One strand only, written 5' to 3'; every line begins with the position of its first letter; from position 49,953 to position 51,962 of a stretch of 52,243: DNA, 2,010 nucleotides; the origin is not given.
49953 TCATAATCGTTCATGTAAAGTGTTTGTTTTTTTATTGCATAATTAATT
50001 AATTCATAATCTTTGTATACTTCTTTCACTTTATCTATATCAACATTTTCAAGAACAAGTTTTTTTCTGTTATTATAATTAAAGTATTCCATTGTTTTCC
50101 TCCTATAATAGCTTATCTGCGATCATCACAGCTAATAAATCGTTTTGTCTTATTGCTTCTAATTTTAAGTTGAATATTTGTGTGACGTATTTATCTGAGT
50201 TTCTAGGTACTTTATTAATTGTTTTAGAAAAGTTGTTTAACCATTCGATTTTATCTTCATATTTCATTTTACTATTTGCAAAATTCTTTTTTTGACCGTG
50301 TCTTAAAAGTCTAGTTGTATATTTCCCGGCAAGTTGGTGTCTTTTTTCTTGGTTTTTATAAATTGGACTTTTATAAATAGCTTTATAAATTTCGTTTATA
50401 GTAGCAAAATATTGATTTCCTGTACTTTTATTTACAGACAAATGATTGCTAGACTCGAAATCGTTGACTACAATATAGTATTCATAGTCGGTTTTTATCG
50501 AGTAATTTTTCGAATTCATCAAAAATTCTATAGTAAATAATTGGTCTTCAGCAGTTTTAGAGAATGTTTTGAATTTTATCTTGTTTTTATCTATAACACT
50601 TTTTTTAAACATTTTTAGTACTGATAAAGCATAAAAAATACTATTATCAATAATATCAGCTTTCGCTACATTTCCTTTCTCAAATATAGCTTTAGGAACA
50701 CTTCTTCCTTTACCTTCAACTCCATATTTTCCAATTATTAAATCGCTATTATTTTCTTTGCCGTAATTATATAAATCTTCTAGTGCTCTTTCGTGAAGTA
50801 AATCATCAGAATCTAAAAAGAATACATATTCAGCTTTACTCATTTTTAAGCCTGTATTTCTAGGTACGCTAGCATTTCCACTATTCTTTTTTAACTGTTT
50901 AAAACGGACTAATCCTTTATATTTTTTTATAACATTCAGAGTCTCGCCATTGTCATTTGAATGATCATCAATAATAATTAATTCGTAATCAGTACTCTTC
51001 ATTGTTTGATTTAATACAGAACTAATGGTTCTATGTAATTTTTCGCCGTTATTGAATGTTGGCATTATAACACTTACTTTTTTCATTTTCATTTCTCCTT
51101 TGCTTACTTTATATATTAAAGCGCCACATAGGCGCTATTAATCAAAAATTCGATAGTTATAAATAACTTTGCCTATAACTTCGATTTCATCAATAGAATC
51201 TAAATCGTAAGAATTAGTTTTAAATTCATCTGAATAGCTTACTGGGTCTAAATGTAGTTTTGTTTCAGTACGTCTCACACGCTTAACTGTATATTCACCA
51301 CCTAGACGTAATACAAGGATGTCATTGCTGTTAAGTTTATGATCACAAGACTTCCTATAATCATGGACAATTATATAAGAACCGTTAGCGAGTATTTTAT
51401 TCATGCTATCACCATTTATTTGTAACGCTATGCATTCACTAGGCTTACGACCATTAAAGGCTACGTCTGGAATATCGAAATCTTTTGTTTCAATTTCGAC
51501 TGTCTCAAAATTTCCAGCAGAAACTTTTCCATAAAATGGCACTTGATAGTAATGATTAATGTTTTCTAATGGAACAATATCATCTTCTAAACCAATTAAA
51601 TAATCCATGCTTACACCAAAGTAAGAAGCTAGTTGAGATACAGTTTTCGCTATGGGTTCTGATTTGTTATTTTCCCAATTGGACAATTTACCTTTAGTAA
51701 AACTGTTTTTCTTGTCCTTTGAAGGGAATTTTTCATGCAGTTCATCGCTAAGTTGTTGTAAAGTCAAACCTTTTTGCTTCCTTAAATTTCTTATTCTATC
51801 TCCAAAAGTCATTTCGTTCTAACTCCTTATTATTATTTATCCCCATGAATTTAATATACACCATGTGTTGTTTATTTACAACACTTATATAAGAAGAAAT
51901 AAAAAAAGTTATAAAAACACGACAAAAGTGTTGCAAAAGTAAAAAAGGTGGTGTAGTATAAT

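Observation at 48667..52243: Prophage inserted next to sufB, carrying a glycosyltransferase (putative tarP) in its lysogeny module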

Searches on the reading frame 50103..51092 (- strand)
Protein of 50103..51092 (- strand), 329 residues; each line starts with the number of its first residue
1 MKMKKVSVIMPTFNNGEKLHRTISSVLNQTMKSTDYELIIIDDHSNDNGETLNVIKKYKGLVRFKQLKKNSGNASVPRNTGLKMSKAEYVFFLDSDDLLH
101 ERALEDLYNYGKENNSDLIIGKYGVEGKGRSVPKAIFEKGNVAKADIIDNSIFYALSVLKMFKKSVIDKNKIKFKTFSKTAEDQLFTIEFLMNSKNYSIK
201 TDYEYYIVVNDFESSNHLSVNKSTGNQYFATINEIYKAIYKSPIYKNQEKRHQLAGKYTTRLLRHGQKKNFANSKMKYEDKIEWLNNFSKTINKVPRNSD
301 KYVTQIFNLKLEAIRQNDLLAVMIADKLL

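Call 3: search_solved_structures(query=window:50103-51092:-, show_alignments=2)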
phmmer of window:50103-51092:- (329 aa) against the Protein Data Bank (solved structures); distinct sequences matched with E-value up to 0.001: 15.
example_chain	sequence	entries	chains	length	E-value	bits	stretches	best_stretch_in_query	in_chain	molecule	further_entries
6h1j_A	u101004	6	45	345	1.9e-211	703.6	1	2-329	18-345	Probable ss-1,3-N-acetylglucosaminyltransferase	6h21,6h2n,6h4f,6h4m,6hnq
5tze_C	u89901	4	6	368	8.1e-40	140.1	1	5-311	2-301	Glycosyl transferase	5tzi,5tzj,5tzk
5tz8_A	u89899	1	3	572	2.7e-39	138.4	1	5-311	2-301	Glycosyl transferase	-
8bz4_A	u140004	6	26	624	9.2e-25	90.7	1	4-264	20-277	Glycosyltransferase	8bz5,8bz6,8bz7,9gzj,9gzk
8bz8_A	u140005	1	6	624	6.5e-24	87.9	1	4-264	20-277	Glycosyltransferase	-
2z87_A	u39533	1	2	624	3e-18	69.3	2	4-106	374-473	Chondroitin synthase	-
2z86_A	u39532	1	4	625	3e-18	69.3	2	4-106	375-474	Chondroitin synthase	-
5hea_A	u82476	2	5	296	1.7e-13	53.7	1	6-123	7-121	Putative glycosyltransferase (GalT1)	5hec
3bcv_A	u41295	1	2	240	5.2e-12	48.8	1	4-119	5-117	Putative glycosyltransferase protein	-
8vh7_A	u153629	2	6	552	2e-11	46.9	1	6-112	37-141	Heparosan synthase B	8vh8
8viw_A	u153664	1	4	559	2.1e-11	46.8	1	6-112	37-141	Heparosan synthase B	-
9jma_A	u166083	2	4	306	8.7e-09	38.2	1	6-103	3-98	GalNAc(5)-diNAcBac-PP-undecaprenol beta-1,3-glucosyltransferase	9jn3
1h7l_A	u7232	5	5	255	1.6e-08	37.3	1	5-99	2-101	SPORE COAT POLYSACCHARIDE BIOSYNTHESIS PROTEIN SPSA | PROTEIN (SPORE COAT POLYSACCHARIDE BIOSYNTHESIS PROTEIN SPSA)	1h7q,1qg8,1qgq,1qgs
6p61_A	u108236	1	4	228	2.1e-08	37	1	3-113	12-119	Glycosyltransferase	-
5mlz_A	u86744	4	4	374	7.8e-07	31.8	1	4-131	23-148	Dolichol monophosphate mannose synthase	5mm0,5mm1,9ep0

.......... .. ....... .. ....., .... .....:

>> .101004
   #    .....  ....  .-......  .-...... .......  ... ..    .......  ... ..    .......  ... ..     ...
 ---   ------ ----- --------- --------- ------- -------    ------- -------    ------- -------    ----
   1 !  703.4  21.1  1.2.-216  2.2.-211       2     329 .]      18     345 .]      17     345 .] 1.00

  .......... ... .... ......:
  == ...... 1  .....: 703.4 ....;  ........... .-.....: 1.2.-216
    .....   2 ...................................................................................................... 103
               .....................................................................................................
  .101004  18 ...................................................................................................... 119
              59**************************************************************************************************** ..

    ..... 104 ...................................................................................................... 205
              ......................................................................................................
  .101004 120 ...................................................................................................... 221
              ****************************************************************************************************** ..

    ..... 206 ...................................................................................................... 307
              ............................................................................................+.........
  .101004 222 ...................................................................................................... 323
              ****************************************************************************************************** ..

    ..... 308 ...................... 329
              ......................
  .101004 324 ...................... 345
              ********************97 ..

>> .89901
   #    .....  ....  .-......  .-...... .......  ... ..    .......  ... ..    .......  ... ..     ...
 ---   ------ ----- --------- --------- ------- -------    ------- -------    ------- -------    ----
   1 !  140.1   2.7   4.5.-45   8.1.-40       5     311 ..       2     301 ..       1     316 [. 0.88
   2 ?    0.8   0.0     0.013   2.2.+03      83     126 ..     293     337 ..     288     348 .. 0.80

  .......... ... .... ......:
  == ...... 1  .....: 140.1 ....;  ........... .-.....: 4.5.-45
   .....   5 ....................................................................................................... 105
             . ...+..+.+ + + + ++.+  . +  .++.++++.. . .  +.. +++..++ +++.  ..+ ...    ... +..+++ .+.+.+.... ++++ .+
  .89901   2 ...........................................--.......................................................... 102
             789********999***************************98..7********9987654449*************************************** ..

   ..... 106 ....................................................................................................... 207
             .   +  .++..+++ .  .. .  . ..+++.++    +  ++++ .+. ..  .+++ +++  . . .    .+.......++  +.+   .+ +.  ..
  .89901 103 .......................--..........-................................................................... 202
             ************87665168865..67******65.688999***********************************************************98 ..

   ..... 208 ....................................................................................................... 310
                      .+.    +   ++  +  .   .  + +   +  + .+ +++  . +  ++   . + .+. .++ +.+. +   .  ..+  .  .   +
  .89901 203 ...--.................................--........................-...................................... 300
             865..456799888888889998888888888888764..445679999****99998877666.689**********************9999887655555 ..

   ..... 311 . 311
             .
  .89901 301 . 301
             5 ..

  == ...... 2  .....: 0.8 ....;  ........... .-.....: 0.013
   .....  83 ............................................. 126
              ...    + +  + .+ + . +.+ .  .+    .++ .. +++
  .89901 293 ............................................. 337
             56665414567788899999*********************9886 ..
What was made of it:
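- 50103..51086 (-): tarP: wall teichoic acid beta-1,3-N-acetylglucosaminyltransferase, 327 aa, allele D296N relative to phiN315. PDB 6H1J E 1.9e-211, one mismatch (call 3).
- On TarP (prophage-encoded WTA beta-1,3-GlcNAc transferase): Full-length alignment to the 6H1J chain (call 3).
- TarP: 326/327 identity to PDB 6H1J (call 3). 326/327 identity to crystallised TarP, against 140 bits to TarS (call 3).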

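Call 4: search_protein_families(library=pfam, proteins=[window:50103-51092:-], max_evalue=0.01)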
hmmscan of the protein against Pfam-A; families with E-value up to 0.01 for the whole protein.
window:50103-51092:- (329 aa): 4 families
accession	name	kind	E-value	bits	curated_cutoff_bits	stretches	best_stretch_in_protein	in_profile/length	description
PF00535.33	Glycos_transf_2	-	3.8e-27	95.7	23.3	1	7-168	1-165/168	Glycosyl transferase family 2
PF10111.15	Glyco_tranf_2_2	-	2.8e-09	37.3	27.3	1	7-105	1-100/276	Glycosyltransferase like family 2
PF22181.1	TarS_linker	-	2.2e-07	31.6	27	1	226-323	2-97/100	Glycosyl transferase TarS linker domain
PF13641.12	Glyco_tranf_2_3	-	2.9e-07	31.2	27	1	6-110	3-110/230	Glycosyltransferase like family 2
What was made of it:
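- Closest known: TarS. Same: Homologous GT-A catalytic domain and linker domain, same donor and acceptor polymers (call 3, E 8e-40; Pfam TarS_linker, call 4).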

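Call 23: search_protein_families(library=phrogs, proteins=[window:50103-51086:-], max_evalue=0.001)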
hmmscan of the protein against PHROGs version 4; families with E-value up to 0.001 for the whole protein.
window:50103-51086:- (327 aa): 5 families
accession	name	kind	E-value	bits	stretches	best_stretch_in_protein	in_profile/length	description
phrog_22739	-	moron, auxiliary metabolic gene and host takeover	2.6e-228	757.3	1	1-327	1-327/327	GtrB-like O-antigen conversion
phrog_22088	-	unknown function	1.3e-31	111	1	4-218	62-273/377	-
phrog_841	-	moron, auxiliary metabolic gene and host takeover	1.2e-10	42.4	1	2-184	2-170/309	GtrB-like O-antigen conversion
phrog_14775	-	moron, auxiliary metabolic gene and host takeover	2e-07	31.9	1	18-137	20-114/203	glycosyltransferase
phrog_29879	-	moron, auxiliary metabolic gene and host takeover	6.6e-05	23.5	1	2-84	4-82/239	galactosyl transferase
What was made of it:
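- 50103..51086 (-): Glycos_transf_2 + TarS_linker (call 4). phrog_22739 E 2.6e-228 (call 23).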

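Call 34: find_encoding_contigs(protein=window:50103-51086:-, flank=4000, max_places=10)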
Protein window:50103-51086:- (327 aa): 26 contigs read that carry it; 7 places shown.
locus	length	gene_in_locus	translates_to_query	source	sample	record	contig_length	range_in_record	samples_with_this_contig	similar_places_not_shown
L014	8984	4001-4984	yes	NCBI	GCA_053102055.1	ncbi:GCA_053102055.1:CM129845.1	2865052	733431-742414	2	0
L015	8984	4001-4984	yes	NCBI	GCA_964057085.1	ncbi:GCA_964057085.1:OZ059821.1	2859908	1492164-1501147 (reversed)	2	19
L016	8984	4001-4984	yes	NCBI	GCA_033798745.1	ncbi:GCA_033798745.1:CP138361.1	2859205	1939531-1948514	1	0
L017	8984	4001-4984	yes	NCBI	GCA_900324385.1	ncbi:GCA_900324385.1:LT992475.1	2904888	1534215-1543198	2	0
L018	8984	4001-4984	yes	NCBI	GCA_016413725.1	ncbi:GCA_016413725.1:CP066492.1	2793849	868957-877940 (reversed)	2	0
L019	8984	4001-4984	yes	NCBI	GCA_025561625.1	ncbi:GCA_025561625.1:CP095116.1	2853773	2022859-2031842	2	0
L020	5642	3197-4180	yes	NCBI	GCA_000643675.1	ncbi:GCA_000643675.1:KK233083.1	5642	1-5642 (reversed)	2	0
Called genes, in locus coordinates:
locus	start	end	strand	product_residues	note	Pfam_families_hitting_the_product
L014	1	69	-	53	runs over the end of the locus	PF06900:DUF1270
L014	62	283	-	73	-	-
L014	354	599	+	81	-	PF25605:Phage_80a_gp11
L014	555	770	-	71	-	-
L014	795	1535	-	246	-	PF08346:AntA, PF03374:ANT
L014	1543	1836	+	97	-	-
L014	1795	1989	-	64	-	-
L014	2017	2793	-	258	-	PF09669:Phage_pRha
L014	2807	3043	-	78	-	PF13443:HTH_26 (weak)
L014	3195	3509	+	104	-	PF12844:HTH_19 (weak), PF13560:HTH_31, PF01381:HTH_3, PF13443:HTH_26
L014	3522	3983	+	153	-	-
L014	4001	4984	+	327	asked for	PF00535:Glycos_transf_2, PF10111:Glyco_tranf_2_2, PF13641:Glyco_tranf_2_3, PF22181:TarS_linker (weak)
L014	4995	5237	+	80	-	-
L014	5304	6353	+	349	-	PF14657:Arm-DNA-bind_4, PF13102:Phage_int_SAM_5, PF14659:Phage_int_SAM_3, PF00589:Phage_integrase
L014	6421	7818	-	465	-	PF19295:SufBD_N, PF01458:SUFBD_core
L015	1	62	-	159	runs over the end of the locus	PF05565:Sipho_Gp157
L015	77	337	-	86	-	PF06531:DUF1108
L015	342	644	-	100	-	PF10655:DUF2482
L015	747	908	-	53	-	PF06900:DUF1270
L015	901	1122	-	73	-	-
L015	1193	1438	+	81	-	PF25605:Phage_80a_gp11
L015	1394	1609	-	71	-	-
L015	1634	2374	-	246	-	PF08346:AntA, PF03374:ANT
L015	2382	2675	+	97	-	-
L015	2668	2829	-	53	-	-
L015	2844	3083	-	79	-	PF13443:HTH_26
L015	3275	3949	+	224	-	PF01381:HTH_3 (faint), PF12844:HTH_19, PF00717:Peptidase_S24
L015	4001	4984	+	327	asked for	PF00535:Glycos_transf_2, PF10111:Glyco_tranf_2_2, PF13641:Glyco_tranf_2_3, PF22181:TarS_linker (weak)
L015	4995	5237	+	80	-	-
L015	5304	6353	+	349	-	PF14657:Arm-DNA-bind_4, PF13102:Phage_int_SAM_5, PF14659:Phage_int_SAM_3, PF00589:Phage_integrase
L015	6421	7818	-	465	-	PF19295:SufBD_N, PF01458:SUFBD_core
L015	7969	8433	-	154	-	PF01592:NifU_N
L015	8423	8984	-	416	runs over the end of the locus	PF00155:Aminotran_1_2, PF00266:Aminotran_5, PF01053:Cys_Met_Meta_PP, PF01041:DegT_DnrJ_EryC1, PF01212:Beta_elim_lyase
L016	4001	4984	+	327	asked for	PF00535:Glycos_transf_2, PF10111:Glyco_tranf_2_2, PF13641:Glyco_tranf_2_3, PF22181:TarS_linker (weak)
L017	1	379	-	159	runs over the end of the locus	PF05565:Sipho_Gp157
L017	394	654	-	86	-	PF06531:DUF1108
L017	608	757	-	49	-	-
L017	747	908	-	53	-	PF06900:DUF1270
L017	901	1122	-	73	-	-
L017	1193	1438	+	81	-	PF25605:Phage_80a_gp11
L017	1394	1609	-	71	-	-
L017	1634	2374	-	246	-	PF08346:AntA, PF03374:ANT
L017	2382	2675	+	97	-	-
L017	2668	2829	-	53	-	-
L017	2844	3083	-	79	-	PF13443:HTH_26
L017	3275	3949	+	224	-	PF01381:HTH_3 (faint), PF12844:HTH_19, PF00717:Peptidase_S24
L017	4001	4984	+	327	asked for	PF00535:Glycos_transf_2, PF10111:Glyco_tranf_2_2, PF13641:Glyco_tranf_2_3, PF22181:TarS_linker (weak)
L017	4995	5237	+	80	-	-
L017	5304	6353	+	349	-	PF14657:Arm-DNA-bind_4, PF13102:Phage_int_SAM_5, PF14659:Phage_int_SAM_3, PF00589:Phage_integrase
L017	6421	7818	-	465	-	PF19295:SufBD_N, PF01458:SUFBD_core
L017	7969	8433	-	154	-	PF01592:NifU_N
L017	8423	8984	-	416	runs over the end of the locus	PF00155:Aminotran_1_2, PF00266:Aminotran_5, PF01053:Cys_Met_Meta_PP, PF01041:DegT_DnrJ_EryC1, PF01212:Beta_elim_lyase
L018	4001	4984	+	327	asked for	PF00535:Glycos_transf_2, PF10111:Glyco_tranf_2_2, PF13641:Glyco_tranf_2_3, PF22181:TarS_linker (weak)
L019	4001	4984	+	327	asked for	PF00535:Glycos_transf_2, PF10111:Glyco_tranf_2_2, PF13641:Glyco_tranf_2_3, PF22181:TarS_linker (weak)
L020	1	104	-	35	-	PF06900:DUF1270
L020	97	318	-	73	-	-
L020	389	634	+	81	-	PF25605:Phage_80a_gp11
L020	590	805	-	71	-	-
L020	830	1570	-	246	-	PF08346:AntA, PF03374:ANT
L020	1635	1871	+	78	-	-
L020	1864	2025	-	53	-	-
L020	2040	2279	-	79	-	PF13443:HTH_26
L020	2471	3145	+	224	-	PF01381:HTH_3 (faint), PF12844:HTH_19, PF00717:Peptidase_S24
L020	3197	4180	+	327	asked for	PF00535:Glycos_transf_2, PF10111:Glyco_tranf_2_2, PF13641:Glyco_tranf_2_3, PF22181:TarS_linker (weak)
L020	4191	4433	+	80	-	-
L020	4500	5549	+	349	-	PF14657:Arm-DNA-bind_4, PF13102:Phage_int_SAM_5, PF14659:Phage_int_SAM_3, PF00589:Phage_integrase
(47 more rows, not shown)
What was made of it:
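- The same gene order is seen in L015 (plus 19 similar places), L017 and L020 (call 34). The same allele is widespread, which argues against a defective variant (call 34). Downstream neighbours in identical loci are phage antirepressor, Sak-type recombinase and SSB genes (call 34).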

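Call 42: search_protein_families(library=ncbifam, proteins=[window:50103-51086:-], max_evalue=0.001)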
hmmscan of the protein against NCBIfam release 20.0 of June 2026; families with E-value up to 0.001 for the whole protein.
window:50103-51086:- (327 aa): 22 families
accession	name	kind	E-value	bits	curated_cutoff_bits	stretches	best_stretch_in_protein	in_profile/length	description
NF047683.1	TeichurnBiosyTuaG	equivalog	2.3e-24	86.4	400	1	3-221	7-220/252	teichuronic acid biosynthesis protein TuaG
NF007482.0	PRK10073.1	equivalog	3.8e-22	78.7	423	1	2-237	6-249/334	glycosyltransferase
NF041875.1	EPS_EpsD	equivalog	9.9e-17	61.3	370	1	4-131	1-126/325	exopolysaccharide biosynthesis glycosyltransferase EpsD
NF050050.1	ProtGlycPglI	equivalog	9e-16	58.1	500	1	1-179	1-179/306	GalNAc(5)-diNAcBac-PP-undecaprenol beta-1,3-glucosyltransferase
TIGR03937.1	PgaC_IcaA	equivalog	1.4e-15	57.2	422.3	1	2-105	45-146/407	poly-beta-1,6-N-acetyl-D-glucosamine synthase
TIGR03965.1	mycofact_glyco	equivalog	4.9e-12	45.5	280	1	2-105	74-175/467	mycofactocin biosynthesis glycosyltransferase MftF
NF053739.1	GlytfEpsEBac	equivalog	9.3e-12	44.5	450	1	3-196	2-194/265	glycosyltransferase EpsE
NF038299.1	EPS_HpsN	equivalog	4.6e-11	42.2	425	1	3-108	2-106/317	hormogonium polysaccharide biosynthesis glycosyltransferase HpsN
NF038302.1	EPS_HpsE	equivalog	2.5e-10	39.8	300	1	4-114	3-116/307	hormogonium polysaccharide biosynthesis glycosyltransferase HpsE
TIGR03111.1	glyc2_xrt_Gpos1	hypoth_equivalog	2.1e-09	36.7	363.95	1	3-107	50-154/439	TIGR03111 family XrtG-associated glycosyltransferase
NF007453.0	PRK10018.1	equivalog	3e-09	36.9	382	1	4-151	8-162/280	colanic acid biosynthesis glycosyltransferase WcaA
TIGR04017.1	WcaA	equivalog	5e-09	36.2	495.75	1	4-130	7-133/279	colanic acid biosynthesis glycosyltransferase WcaA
TIGR04283.1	glyco_like_mftF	equivalog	7e-09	35.6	182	1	4-114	1-102/221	TIGR04283 family arsenosugar biosynthesis glycosyltransferase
TIGR04009.1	wcaE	equivalog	4.1e-08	32.8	369.2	1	4-132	3-131/248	colanic acid biosynthesis glycosyltransferase WcaE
NF047588.1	GlcsyltransPgfSStrep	equivalog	8.6e-08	31.7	500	1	3-137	2-135/308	glycosyltransferase PgfS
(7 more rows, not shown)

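Call 43: search_protein_families(library=padloc, proteins=[window:50103-51086:-], max_evalue=0.01)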
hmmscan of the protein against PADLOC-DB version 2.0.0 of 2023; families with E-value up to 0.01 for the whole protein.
window:50103-51086:- (327 aa): 0 families

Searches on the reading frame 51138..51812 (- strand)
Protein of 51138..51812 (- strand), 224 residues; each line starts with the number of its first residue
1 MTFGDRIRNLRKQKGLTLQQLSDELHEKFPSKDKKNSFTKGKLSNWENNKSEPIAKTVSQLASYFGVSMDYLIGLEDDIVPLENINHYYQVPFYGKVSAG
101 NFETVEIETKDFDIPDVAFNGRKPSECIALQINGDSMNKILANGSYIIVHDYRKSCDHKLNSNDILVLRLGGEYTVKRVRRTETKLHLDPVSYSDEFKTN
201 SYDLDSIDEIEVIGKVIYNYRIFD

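Call 4: search_protein_families(library=pfam, proteins=[window:51138-51812:-], max_evalue=0.01)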
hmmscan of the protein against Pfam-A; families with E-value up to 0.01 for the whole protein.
window:51138-51812:- (224 aa): 4 families
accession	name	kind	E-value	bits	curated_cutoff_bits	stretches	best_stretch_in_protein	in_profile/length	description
PF00717.28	Peptidase_S24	-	1.3e-17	64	23.3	1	92-217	1-116/116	Peptidase S24-like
PF12844.13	HTH_19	-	4.5e-13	49.3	30.2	1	4-76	1-62/64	Helix-turn-helix domain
PF01381.28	HTH_3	-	2.3e-09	37.6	23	1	43-72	26-55/55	Helix-turn-helix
PF13560.12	HTH_31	-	6.2e-06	26.9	27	1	3-68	2-57/64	Helix-turn-helix domain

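Call 23: search_protein_families(library=phrogs, proteins=[window:51138-51812:-], max_evalue=0.001)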
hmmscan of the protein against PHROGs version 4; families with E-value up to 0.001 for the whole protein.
window:51138-51812:- (224 aa): 12 families
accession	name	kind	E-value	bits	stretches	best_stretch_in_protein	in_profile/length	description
phrog_4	-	transcription regulation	5.2e-40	138.6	1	1-222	135-338/400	transcriptional repressor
phrog_8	-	transcription regulation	4.8e-19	70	1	1-104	75-150/346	transcriptional regulator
phrog_6201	-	transcription regulation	1.2e-11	45.6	1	113-220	12-115/121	CI-like repressor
phrog_2967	-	transcription regulation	3.7e-10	40.7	1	2-83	10-78/225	transcriptional regulator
phrog_3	-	transcription regulation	1.4e-09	39.2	1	1-96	87-168/430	transcriptional repressor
phrog_811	-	DNA, RNA and nucleotide metabolism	2.4e-07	31.4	1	122-221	43-133/140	UmuD-like protein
phrog_2439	-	transcription regulation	1.2e-05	25.3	1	4-82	9-74/367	transcriptional regulator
phrog_3037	-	transcription regulation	2.4e-05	25.2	1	1-80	25-82/189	transcriptional repressor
phrog_1994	-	DNA, RNA and nucleotide metabolism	0.0001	23.3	1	5-79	2-65/170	DNA binding protein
phrog_7396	-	unknown function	0.00013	22.7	1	5-79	18-84/227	-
phrog_8558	-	unknown function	0.00063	21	0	121-218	14-106/114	-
phrog_6463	-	DNA, RNA and nucleotide metabolism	0.00083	19.9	0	7-68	34-92/208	HTH DNA binding protein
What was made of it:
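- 51138..51812 (-): CI-like repressor (N-terminal HTH, C-terminal S24 autopeptidase). Pfam Peptidase_S24 E 1.3e-17 and HTH_19 E 4.5e-13 (call 4). phrog_4 transcriptional repressor (call 23).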

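Call 42: search_protein_families(library=ncbifam, proteins=[window:51138-51812:-], max_evalue=0.001)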
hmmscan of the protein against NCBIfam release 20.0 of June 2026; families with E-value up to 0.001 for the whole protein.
window:51138-51812:- (224 aa): 5 families
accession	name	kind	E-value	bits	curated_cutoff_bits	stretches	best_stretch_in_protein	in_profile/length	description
TIGR00498.1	lexA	equivalog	5.8e-10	39.1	110.95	1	90-221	79-200/203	transcriptional repressor LexA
NF041951.1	phage_RstR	subfamily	6.8e-09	36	80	1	1-83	1-72/108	RstR family transcriptional repressor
NF007621.2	PRK10276.1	subfamily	8.2e-06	25.8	110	1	124-218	26-112/115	translesion error-prone DNA polymerase V autoproteolytic subunit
NF007257.0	PRK09706.1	subfamily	0.00062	19.6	101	0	2-85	5-77/135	transcriptional repressor DicA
TIGR02227.1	sigpep_I_bact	equivalog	0.00068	19.5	47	0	130-179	23-74/162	signal peptidase I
